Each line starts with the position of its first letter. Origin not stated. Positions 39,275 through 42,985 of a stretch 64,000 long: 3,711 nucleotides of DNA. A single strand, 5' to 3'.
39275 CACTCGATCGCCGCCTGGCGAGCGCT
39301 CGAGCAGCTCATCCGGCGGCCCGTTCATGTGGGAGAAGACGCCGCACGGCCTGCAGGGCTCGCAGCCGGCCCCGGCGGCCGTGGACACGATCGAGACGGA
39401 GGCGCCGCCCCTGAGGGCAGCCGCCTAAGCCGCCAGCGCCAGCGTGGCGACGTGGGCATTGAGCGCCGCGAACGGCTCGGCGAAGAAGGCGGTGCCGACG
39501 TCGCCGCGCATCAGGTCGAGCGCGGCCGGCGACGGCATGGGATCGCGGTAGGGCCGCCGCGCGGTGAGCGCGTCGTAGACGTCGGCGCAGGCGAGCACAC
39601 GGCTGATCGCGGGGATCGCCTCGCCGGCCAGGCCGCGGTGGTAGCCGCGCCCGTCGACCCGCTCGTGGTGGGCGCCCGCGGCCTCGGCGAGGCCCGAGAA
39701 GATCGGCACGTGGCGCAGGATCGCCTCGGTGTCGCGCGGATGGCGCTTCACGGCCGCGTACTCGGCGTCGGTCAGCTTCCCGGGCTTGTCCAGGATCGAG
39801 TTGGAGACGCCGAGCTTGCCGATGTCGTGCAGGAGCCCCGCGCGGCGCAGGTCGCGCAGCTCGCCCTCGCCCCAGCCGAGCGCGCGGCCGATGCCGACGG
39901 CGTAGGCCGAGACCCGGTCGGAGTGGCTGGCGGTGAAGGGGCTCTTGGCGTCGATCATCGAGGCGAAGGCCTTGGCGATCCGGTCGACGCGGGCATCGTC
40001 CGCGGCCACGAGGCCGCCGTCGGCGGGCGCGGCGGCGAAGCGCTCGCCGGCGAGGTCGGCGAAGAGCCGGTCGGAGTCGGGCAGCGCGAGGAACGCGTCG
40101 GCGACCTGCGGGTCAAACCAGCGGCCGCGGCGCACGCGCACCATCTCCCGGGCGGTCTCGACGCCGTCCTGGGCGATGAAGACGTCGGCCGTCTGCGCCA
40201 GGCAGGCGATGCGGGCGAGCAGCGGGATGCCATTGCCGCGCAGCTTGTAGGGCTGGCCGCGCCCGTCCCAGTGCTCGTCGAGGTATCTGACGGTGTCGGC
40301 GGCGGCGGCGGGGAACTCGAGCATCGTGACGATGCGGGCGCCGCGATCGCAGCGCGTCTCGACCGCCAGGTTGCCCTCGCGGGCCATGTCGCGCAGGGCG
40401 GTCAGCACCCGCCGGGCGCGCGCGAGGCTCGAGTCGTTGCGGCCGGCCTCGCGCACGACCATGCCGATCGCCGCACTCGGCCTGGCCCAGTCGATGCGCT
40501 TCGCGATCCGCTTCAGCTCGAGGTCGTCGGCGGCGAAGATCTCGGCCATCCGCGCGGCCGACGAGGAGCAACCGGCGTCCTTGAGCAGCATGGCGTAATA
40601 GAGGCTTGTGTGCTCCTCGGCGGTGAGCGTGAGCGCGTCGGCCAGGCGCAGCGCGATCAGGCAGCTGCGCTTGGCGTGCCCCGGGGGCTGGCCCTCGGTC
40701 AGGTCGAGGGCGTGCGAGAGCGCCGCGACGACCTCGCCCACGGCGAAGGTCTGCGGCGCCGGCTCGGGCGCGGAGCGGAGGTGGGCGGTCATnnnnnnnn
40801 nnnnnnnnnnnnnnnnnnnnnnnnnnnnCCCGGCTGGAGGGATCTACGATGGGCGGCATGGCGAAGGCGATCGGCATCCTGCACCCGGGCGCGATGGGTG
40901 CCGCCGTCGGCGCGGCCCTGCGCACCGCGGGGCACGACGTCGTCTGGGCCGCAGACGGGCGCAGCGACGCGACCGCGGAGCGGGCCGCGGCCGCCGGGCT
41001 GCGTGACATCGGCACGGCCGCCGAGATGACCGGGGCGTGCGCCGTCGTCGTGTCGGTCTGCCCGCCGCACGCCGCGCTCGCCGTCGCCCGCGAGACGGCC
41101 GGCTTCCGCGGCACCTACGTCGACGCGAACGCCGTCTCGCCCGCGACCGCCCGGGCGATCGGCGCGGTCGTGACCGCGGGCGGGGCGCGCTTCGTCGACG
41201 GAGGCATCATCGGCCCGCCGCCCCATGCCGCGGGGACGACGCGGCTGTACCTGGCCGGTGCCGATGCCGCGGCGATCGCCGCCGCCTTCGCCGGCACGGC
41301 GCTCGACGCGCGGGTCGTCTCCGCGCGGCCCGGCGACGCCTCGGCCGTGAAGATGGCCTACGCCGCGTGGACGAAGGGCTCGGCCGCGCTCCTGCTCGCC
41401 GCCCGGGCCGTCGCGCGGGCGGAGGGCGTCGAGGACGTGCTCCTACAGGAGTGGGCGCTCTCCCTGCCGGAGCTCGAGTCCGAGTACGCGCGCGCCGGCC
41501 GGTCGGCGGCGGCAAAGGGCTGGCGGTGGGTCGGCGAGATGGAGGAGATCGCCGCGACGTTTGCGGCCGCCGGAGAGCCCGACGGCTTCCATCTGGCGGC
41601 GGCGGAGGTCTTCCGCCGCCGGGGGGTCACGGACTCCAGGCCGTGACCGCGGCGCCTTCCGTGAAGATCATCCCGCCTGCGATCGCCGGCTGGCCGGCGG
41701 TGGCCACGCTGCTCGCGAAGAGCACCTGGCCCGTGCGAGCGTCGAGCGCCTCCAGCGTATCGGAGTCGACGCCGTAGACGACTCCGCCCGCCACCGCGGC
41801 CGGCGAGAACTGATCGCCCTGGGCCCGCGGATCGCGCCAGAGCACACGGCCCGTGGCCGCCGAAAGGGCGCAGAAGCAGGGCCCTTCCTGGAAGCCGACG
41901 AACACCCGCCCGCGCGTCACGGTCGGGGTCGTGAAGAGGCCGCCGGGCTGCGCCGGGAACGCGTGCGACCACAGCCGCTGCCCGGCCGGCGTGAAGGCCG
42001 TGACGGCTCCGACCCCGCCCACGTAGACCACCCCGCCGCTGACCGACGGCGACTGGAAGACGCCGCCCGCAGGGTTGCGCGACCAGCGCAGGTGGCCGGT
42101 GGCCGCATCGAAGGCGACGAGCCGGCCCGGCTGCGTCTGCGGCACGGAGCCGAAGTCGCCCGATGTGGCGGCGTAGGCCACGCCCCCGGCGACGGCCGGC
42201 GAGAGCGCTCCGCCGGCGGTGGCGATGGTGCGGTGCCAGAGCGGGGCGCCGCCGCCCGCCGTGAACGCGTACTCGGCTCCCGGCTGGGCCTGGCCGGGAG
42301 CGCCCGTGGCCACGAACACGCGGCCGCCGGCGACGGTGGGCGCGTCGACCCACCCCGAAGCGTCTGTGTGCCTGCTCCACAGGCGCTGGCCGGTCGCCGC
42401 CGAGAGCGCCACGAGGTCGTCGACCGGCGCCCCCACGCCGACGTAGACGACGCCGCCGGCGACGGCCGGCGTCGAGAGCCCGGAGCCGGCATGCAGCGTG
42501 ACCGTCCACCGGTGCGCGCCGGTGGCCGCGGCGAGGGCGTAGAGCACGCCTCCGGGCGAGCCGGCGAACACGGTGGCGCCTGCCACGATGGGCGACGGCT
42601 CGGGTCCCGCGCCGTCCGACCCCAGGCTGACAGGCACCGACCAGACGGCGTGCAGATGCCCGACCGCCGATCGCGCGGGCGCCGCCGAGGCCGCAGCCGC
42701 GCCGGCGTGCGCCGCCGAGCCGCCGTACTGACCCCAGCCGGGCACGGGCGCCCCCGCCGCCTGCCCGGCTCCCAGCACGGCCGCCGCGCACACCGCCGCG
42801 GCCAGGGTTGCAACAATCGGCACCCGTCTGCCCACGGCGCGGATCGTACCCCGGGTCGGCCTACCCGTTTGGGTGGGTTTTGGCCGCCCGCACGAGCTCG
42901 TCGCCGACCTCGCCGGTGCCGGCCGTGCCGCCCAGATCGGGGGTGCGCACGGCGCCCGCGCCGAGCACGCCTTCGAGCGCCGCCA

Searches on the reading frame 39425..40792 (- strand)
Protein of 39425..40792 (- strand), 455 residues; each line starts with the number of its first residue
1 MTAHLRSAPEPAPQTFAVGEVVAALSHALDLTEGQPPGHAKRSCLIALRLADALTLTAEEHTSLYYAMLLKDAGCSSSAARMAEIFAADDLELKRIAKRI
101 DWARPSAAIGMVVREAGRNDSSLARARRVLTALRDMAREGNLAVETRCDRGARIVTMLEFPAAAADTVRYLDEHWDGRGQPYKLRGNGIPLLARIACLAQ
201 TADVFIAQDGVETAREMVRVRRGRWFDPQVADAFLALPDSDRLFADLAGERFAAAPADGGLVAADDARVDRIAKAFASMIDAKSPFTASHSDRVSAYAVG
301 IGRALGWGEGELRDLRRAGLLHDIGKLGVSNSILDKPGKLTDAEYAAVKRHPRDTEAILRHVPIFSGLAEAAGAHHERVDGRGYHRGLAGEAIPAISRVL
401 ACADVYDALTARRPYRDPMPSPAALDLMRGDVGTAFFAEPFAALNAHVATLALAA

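Call 26: find_encoding_contigs(protein=window:39425-40792:-, flank=10000, max_places=4)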
Protein window:39425-40792:- (455 aa): no gene with exactly this product is on record in the collection.

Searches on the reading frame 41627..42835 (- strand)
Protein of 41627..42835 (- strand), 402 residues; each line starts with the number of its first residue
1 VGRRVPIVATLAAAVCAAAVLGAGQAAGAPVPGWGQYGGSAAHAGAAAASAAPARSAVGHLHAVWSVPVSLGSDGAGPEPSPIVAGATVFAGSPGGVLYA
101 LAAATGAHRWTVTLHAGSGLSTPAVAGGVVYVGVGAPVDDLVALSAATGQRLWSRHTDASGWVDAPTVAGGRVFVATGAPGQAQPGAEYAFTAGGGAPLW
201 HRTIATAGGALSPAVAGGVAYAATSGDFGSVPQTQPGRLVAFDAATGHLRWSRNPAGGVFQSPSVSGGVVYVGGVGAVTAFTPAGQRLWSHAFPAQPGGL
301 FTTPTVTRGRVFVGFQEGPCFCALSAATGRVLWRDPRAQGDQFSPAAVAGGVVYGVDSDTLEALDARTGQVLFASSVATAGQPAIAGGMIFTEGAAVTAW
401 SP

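Call 13: find_encoding_contigs(protein=window:41627-42835:-, flank=10000, max_places=6)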
Protein window:41627-42835:- (402 aa): no gene with exactly this product is on record in the collection.
